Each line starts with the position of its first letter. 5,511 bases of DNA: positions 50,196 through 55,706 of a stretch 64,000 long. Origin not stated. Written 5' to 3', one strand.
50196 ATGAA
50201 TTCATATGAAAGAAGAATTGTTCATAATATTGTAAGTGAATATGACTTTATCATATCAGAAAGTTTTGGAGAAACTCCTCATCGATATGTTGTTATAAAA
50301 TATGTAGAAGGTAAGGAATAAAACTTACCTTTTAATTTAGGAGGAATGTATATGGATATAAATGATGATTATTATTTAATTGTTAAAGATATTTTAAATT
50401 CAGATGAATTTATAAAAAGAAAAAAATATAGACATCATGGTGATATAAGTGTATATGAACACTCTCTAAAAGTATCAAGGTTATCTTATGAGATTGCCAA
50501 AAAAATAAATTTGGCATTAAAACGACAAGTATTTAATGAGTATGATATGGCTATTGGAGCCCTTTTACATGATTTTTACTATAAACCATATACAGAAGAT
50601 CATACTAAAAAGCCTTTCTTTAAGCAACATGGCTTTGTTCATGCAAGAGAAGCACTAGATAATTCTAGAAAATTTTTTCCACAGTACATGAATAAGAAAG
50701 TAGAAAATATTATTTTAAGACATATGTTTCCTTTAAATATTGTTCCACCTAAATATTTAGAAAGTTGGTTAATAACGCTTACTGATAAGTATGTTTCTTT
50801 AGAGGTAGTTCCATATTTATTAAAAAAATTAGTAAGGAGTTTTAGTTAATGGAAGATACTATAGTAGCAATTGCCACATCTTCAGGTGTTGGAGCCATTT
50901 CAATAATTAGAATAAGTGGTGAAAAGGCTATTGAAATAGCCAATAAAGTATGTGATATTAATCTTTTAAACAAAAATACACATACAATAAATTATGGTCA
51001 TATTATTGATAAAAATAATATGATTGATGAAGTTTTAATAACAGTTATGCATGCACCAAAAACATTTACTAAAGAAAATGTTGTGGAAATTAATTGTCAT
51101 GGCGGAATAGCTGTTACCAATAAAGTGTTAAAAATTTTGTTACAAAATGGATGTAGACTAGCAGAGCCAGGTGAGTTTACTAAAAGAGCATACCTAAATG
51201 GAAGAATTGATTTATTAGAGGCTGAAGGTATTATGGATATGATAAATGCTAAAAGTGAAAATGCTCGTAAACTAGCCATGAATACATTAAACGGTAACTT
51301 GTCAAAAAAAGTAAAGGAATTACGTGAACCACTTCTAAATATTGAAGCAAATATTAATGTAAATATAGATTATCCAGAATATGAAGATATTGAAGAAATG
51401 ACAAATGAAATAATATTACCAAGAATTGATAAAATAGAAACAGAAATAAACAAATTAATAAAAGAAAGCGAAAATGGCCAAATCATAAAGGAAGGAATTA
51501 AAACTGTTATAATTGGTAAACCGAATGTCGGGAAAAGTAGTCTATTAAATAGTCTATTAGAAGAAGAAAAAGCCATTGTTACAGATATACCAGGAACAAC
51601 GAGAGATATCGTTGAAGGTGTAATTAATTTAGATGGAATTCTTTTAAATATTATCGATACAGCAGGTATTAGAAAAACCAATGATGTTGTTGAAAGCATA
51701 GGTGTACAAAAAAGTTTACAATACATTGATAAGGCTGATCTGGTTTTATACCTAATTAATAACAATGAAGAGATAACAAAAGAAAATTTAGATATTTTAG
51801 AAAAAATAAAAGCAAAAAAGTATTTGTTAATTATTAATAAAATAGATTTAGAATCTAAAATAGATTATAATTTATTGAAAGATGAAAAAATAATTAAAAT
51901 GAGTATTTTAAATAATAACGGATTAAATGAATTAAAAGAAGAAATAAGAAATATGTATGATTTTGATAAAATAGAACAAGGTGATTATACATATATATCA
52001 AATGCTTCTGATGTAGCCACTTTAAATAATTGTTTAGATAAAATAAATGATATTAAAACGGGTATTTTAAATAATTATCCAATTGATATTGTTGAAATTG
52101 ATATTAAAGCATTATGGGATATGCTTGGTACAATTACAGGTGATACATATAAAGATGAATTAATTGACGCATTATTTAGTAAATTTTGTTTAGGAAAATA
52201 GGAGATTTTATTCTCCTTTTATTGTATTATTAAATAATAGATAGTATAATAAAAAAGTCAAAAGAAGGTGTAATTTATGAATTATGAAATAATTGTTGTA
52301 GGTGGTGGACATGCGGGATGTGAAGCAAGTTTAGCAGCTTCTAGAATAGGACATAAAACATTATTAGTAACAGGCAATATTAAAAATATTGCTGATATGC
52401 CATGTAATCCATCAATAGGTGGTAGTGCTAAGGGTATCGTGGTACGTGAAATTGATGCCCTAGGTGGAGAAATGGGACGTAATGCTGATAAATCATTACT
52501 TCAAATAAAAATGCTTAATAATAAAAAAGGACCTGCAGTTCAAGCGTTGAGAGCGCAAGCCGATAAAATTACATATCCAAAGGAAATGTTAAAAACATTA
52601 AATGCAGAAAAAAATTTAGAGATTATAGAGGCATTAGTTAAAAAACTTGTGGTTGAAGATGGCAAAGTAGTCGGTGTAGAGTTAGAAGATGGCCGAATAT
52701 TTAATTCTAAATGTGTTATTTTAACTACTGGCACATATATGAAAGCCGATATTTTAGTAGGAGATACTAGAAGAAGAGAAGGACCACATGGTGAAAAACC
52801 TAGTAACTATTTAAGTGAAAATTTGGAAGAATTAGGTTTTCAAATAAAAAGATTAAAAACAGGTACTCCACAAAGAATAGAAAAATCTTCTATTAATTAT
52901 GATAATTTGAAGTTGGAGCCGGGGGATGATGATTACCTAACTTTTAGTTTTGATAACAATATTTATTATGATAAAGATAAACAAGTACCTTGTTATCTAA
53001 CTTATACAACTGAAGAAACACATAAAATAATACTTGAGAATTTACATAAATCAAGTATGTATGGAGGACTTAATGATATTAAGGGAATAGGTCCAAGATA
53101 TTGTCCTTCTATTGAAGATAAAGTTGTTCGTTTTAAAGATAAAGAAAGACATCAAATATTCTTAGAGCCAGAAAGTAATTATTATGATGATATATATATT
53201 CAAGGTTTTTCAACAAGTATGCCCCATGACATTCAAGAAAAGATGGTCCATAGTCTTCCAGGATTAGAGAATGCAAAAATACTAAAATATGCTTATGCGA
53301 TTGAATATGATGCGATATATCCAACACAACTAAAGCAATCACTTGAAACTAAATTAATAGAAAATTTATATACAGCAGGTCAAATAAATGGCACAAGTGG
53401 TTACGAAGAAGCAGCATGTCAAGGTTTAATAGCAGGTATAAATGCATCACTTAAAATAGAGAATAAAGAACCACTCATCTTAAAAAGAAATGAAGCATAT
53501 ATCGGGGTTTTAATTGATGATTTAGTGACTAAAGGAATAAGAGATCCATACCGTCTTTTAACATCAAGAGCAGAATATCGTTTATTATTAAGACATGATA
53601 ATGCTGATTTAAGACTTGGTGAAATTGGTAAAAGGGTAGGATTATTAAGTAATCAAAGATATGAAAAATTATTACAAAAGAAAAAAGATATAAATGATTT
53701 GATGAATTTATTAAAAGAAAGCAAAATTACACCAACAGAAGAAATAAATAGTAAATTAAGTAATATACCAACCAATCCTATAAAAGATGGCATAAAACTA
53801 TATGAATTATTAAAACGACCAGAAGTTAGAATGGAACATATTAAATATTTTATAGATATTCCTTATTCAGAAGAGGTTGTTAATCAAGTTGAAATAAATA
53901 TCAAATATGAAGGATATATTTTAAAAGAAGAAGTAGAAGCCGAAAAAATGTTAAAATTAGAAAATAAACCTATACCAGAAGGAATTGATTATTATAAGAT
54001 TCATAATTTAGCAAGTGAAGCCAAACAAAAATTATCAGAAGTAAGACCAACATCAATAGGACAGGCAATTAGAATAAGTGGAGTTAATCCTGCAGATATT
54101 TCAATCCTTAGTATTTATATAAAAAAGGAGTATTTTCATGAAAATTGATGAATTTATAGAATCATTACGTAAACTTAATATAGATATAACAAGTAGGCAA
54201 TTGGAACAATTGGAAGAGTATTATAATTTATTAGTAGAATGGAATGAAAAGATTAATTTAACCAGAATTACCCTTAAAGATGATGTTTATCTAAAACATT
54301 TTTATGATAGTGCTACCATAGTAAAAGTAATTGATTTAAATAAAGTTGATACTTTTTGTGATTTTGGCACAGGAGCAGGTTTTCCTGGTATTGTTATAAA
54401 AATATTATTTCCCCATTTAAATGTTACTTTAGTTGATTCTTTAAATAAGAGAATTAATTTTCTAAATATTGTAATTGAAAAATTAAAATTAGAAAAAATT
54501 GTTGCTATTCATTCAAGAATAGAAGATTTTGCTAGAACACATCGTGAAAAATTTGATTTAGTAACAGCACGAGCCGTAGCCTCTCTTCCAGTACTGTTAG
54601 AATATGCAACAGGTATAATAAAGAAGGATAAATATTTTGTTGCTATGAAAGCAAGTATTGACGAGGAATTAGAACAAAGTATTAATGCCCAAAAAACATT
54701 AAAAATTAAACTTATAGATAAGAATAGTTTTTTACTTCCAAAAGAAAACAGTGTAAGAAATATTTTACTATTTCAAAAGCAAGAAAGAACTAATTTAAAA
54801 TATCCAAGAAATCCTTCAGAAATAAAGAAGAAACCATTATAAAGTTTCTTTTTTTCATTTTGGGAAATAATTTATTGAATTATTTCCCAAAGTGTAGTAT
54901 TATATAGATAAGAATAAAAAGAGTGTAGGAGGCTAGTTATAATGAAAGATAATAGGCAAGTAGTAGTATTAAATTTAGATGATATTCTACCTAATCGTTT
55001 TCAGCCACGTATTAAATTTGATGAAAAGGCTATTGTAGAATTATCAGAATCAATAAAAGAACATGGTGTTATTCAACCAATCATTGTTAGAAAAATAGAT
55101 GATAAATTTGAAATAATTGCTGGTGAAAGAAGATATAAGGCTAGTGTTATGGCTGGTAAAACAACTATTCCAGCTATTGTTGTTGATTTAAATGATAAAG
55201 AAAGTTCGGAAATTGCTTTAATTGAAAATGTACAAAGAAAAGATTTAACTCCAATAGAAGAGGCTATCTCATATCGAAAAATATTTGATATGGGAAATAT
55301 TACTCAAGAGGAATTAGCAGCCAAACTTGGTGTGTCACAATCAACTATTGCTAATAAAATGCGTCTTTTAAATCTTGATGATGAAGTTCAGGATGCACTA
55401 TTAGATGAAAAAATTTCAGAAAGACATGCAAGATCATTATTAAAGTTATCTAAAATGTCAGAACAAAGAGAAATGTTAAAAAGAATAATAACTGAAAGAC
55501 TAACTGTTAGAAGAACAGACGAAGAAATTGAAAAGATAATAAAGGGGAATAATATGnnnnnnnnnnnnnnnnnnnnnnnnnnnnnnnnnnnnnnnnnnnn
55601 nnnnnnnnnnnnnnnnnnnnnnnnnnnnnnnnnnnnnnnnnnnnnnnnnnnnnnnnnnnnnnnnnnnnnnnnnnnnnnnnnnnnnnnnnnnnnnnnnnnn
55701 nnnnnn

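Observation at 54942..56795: Noc/ParB-family protein with a ~400-aa Asn/Gln-rich intrinsically disordered C-terminal tail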

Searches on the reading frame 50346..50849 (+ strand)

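Call 36: search_protein_families(library=pfam, proteins=[window:50346-50849:+], max_evalue=0.001)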
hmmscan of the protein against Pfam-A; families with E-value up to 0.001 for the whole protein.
window:50346-50849:+ (167 aa): 1 family
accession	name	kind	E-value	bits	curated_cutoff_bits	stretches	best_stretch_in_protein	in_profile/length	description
PF01966.28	HD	-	6.6e-09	36.5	22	1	36-149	1-113/116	HD domain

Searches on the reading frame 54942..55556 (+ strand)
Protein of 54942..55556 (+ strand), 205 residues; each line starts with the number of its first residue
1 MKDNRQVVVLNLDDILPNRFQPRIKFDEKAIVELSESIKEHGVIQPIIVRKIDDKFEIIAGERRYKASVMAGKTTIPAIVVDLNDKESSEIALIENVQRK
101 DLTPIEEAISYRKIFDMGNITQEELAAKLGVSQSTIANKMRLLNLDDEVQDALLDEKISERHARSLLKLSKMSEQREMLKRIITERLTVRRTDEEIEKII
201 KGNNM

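Call 29: search_protein_representatives(protein=window:54942-55556:+)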
Query: 205 residues. Proteins with E-value up to 0.001 (for the whole library): 88980; up to 1e-10: 48075; up to 1e-30: 8010. The best 150 are listed.
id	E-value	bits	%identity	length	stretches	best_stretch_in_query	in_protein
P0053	1.6e-113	393.0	96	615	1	1-204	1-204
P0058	5.5e-101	352.2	86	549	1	1-201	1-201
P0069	1.2e-99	347.9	83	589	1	1-204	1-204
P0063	1.1e-98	344.7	83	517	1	1-204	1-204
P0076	1.3e-96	337.9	84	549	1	1-201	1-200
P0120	1.3e-90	318.4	75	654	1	2-204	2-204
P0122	2.7e-89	314.1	76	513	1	4-203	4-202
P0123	5.2e-89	313.2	75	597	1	4-201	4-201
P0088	8.2e-89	312.6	79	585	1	1-202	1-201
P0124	6.0e-88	309.7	73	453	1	2-203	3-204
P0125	6.4e-88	309.6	78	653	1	3-201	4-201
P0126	7.5e-88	309.4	78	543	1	2-202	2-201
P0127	7.8e-88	309.4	76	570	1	4-200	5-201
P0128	1.9e-87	308.1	76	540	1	4-201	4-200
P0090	2.0e-87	308.0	77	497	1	1-200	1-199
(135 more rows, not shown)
